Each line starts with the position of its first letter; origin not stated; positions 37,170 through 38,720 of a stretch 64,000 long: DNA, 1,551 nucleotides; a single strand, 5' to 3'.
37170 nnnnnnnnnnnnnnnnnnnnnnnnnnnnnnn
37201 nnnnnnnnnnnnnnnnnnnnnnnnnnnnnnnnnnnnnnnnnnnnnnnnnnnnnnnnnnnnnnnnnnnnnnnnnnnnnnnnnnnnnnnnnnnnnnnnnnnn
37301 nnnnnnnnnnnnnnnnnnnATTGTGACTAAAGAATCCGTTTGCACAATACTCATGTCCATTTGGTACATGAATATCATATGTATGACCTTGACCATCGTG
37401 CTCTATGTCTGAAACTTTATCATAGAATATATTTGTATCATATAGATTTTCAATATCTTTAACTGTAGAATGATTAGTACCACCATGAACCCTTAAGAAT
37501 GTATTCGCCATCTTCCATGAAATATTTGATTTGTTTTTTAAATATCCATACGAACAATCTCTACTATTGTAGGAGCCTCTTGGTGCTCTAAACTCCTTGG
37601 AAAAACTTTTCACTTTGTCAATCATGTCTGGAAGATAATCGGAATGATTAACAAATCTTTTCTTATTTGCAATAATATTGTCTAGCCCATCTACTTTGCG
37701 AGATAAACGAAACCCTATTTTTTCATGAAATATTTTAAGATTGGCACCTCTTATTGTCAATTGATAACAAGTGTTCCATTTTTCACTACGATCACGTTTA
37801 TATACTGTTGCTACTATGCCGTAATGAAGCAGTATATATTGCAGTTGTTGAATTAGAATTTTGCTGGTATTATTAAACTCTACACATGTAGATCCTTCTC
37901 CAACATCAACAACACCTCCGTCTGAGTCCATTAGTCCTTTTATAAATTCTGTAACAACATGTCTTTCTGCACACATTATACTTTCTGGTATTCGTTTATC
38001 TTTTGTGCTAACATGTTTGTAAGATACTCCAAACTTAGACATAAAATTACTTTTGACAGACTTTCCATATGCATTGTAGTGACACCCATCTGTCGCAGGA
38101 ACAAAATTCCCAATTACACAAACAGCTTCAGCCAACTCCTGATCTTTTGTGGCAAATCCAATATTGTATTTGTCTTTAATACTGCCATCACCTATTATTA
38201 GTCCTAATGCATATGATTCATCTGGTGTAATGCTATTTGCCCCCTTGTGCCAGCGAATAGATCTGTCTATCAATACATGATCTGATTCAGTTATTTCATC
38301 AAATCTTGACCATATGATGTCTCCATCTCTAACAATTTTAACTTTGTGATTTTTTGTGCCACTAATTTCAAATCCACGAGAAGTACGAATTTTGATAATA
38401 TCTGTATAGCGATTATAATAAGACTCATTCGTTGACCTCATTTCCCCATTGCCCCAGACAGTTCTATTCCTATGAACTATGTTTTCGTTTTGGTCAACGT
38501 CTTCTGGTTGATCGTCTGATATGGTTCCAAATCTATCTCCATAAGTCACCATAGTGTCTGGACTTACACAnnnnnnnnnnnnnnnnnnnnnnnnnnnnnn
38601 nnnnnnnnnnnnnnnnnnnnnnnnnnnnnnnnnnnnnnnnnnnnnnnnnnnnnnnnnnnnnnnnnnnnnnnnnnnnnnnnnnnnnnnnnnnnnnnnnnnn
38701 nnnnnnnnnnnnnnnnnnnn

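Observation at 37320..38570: Intein with a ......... homing endonuclease splits the large terminase ATPase between Walker A and Walker B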

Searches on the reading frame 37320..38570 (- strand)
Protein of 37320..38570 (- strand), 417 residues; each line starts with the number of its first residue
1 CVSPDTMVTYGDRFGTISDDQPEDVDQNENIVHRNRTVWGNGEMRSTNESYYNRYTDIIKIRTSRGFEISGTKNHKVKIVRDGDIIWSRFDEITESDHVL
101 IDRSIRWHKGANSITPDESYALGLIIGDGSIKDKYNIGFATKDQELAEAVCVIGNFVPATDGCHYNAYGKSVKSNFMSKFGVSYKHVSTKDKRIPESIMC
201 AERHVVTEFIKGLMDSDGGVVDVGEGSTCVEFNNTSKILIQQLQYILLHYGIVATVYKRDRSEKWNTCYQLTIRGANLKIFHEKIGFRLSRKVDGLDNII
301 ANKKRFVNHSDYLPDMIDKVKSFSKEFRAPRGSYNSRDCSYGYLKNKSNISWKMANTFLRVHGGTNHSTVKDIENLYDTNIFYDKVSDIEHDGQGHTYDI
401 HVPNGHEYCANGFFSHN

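Call 4: search_protein_families(library=pfam, proteins=[window:37320-38570:-], max_evalue=1)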
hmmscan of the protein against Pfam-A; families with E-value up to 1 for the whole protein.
window:37320-38570:- (417 aa): 5 families
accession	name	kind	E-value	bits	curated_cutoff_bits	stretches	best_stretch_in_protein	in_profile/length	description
PF14528.11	LAGLIDADG_3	-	1.4e-22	80.2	22.5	2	206-286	3-82/82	LAGLIDADG-like domain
PF14890.11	Intein_splicing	-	3e-13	50.3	35.8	1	53-417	44-155/155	Intein splicing domain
PF05204.19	Hom_end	-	1.5e-05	25.5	21.1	1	195-276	3-87/110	Homing endonuclease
PF14527.11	LAGLIDADG_WhiA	-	2.6e-05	24.7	23.2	0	118-152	2-39/93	WhiA LAGLIDADG-like domain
PF00869.25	Flavi_glycoprot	-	0.061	13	27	1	224-270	108-156/300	Flavivirus glycoprotein, central and dimerisation domains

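Call 8: search_solved_structures(query=window:37320-38570:-, max_evalue=0.01, show_alignments=2)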
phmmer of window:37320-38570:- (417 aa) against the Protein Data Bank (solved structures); distinct sequences matched with E-value up to 0.01: 6.
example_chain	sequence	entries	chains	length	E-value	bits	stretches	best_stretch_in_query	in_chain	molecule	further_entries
1am2_A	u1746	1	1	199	4.8e-05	25.7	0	52-104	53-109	MXE GYRA INTEIN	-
4o1r_A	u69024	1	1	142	0.00016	24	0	379-417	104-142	Replicative DNA helicase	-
1mi8_A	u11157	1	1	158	0.0012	21.1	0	371-416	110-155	DnaB intein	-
4oz6_A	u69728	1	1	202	0.0019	20.5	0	52-104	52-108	Mxe gyrA intein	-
6rpq_A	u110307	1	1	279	0.0019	20.4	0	375-417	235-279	Ubiquitin-like protein SMT3,1108aa long hypothetical cell division control protein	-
1dq3_A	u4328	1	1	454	0.0055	18.9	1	185-305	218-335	ENDONUCLEASE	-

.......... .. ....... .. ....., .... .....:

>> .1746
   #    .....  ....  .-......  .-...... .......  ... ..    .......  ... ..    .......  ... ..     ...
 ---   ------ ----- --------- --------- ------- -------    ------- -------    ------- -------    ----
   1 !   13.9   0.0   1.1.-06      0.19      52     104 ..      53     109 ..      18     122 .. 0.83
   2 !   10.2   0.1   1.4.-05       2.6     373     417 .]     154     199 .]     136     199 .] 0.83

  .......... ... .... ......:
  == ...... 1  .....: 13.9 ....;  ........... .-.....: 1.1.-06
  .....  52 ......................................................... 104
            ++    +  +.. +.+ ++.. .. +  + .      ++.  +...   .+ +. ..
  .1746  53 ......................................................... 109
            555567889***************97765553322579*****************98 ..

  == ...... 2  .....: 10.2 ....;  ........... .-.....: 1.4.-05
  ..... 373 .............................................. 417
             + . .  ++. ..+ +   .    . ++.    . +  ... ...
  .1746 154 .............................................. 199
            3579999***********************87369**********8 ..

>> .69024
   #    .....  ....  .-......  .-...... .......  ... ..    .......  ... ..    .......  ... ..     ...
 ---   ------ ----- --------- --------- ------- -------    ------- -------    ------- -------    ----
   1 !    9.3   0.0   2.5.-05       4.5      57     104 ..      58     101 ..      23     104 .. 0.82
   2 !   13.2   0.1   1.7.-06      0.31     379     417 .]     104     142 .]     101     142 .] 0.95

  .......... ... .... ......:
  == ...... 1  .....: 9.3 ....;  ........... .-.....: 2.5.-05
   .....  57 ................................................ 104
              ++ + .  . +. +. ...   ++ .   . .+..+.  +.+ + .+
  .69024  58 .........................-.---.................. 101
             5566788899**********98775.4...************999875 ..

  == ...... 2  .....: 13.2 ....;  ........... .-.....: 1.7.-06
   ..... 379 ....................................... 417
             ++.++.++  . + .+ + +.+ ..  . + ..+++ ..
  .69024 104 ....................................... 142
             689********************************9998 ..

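Call 21: find_homologous_proteins(query=window:37320-38570:-, max_evalue=1e-10)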
Query window:37320-38570:- (417 aa): 2 proteins with E <= 1e-10 among 2397 candidates.
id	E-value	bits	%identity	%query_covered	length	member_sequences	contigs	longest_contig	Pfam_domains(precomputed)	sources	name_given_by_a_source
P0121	4.4e-72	261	39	82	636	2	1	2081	PF14528.12,PF14890.12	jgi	jgi:hypothetical protein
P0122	1.4e-31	128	28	100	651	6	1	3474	PF13604.13,PF14528.12,PF02562.23,PF14890.12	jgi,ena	-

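Call 39: predict_structure(alignment_id=A3)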
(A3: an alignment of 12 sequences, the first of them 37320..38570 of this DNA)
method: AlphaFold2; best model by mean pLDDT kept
length: 417 residues; sequences in the alignment: 12
mean_pLDDT: 87.1   pTM: 0.89
mean pLDDT of the five models: 87.1, 86.1, 83.2, 82.3, 82.0
residues with pLDDT >= 90: 211; 70-90: 169; 50-70: 37; < 50: 0
segments of 3 or more residues with pLDDT < 50: none
pLDDT, mean of each block of 10 residues (from residue 1): 89 88 64 83 85 88 96 95 95 97 87 90 90 80 89 83 82 86 72 91 95 93 78 93 96 92 74 92 95 91 65 92 83 68 88 90 89 93 95 88 85 91
secondary structure, 60 per line:
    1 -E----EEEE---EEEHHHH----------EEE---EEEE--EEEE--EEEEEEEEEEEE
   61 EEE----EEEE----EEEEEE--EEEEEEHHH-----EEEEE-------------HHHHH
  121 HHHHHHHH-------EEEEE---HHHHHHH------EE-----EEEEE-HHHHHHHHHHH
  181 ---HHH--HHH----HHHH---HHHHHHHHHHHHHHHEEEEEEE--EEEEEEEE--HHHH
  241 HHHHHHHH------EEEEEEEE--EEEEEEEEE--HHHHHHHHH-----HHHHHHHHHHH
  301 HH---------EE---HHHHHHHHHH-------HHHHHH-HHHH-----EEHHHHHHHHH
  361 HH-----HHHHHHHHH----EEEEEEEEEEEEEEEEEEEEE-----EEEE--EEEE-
elements in order: E7-10 E14-16 H17-20 E31-33 E37-40 E43-46 E49-63 E68-71 E76-81 E84-89 E98-102 H116-128 E136-140 H144-150 E164-168 H170-180 H196-199 H203-217 E218-224 E227-234 H237-248 E255-262 E265-273 H276-284 H290-302 H317-326 H334-339 H341-344 H352-362 H368-376 E381-401 E407-410 E413-416

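Call 42: fold_search(model_id=the predicted structure, library=pdb)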
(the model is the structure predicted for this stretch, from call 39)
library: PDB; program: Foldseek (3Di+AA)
matches with E <= 10: 603; with E <= 0.001: 61
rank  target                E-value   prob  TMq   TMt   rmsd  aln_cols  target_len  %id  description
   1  7qss                  4.6e-22  1.00  0.71  0.69   5.2       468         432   17  Crystal structure of homing endonuclease-associated TliVMA intein (C1A) (released 2022-03-30)
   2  7qsu                  1.3e-18  1.00  0.62  0.69   7.0       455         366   16  Crystal structure of homing endonuclease-associated TliVMA intein (C1A, d333-339) (released 2022-03-30)
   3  1dq3                  1.3e-18  1.00  0.64  0.60   7.3       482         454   19  CRYSTAL STRUCTURE OF AN ARCHAEAL INTEIN-ENCODED HOMING ENDONUCLEASE PI-PFUI (released 2000-07-05)
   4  2cw7                  4.9e-15  1.00  0.63  0.50   9.3       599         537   13  Crystal structure of intein homing endonuclease II (released 2006-04-18)
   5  7qst                  2.0e-13  1.00  0.57  0.64   6.3       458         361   15  Crystal structure of homing endonuclease-associated PhoVMA intein (C1A) (released 2022-03-30)
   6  1vde_B                5.4e-12  1.00  0.47  0.46   9.8       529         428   13  PI-SCEI, A HOMING ENDONUCLEASE WITH PROTEIN SPLICING ACTIVITY (released 1998-04-08)
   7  1ef0_A                5.5e-11  1.00  0.47  0.46   9.7       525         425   11  CRYSTAL STRUCTURE OF PI-SCEI MINIPRECURSOR (released 2000-06-07)
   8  1vde_A                1.2e-10  1.00  0.47  0.46   9.9       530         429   13  PI-SCEI, A HOMING ENDONUCLEASE WITH PROTEIN SPLICING ACTIVITY (released 1998-04-08)
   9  1lws_A                2.6e-10  1.00  0.46  0.45  10.8       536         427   14  Crystal structure of the intein homing endonuclease PI-SceI bound to its recognition sequence (released 2002-09-27)
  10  1dfa                  3.8e-10  1.00  0.49  0.50   8.9       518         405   13  CRYSTAL STRUCTURE OF PI-SCEI IN C2 SPACE GROUP (released 1999-12-08)
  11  1um2_B                2.4e-09  1.00  0.47  0.47  10.2       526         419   11  Crystal Structure of the Vma1-Derived Endonuclease with the Ligated Extein Segment (released 2004-09-22)
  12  1jva_B                3.3e-09  1.00  0.45  0.44  10.7       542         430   10  CRYSTAL STRUCTURE OF THE VMA1-DERIVED ENDONUCLEASE BEARING THE N AND C EXTEIN PROPEPTIDES (released 2002-08-29)
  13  1jva_A                3.5e-09  1.00  0.47  0.46  10.8       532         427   13  CRYSTAL STRUCTURE OF THE VMA1-DERIVED ENDONUCLEASE BEARING THE N AND C EXTEIN PROPEPTIDES (released 2002-08-29)
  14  1lwt_A                6.3e-09  1.00  0.47  0.44   9.5       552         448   12  Crystal structure of the intein homing endonuclease PI-SceI bound to its substrate DNA (Ca2+ free) (released 2002-09-27)
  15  1ef0_B                5.7e-08  1.00  0.45  0.47  10.7       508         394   12  CRYSTAL STRUCTURE OF PI-SCEI MINIPRECURSOR (released 2000-06-07)
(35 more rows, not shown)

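Call 45: find_related_loci(query=A4, collection=viral_contigs, flank=3000)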
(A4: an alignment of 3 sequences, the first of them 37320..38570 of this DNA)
Query A4 (417 aa) in viral_contigs; peptide patterns used: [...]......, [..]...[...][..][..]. (x = any residue, [..] = any of these).
53 stretches matched a pattern; 18 encode a relative of the query (tblastn E <= 1e-3); 18 distinct loci.
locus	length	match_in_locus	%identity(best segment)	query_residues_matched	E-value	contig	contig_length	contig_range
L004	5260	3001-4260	47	1-417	4e-125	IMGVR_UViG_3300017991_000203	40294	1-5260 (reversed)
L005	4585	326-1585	47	1-417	2e-125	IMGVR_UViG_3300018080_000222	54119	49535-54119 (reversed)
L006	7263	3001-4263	45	1-417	2e-118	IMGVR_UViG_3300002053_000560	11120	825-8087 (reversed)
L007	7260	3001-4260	44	1-417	1e-115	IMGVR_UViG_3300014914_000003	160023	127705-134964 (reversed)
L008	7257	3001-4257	45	1-417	2e-112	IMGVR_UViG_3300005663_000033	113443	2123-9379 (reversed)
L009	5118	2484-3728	42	1-417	7e-96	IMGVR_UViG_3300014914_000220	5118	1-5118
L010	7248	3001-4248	39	1-417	2e-90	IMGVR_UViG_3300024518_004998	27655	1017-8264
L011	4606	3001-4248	39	1-417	2e-90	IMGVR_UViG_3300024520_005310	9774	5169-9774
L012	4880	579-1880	36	1-417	5e-81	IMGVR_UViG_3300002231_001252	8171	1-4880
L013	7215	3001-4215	37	1-417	2e-70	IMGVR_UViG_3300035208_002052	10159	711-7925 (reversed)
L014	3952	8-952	41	108-417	1e-66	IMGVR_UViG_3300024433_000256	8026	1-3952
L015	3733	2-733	39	169-417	3e-50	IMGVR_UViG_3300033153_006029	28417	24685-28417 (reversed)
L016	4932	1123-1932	30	36-417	3e-46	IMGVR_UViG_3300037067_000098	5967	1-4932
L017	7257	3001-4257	44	1-417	2e-105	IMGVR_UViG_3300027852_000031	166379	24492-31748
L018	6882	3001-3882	27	1-417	3e-29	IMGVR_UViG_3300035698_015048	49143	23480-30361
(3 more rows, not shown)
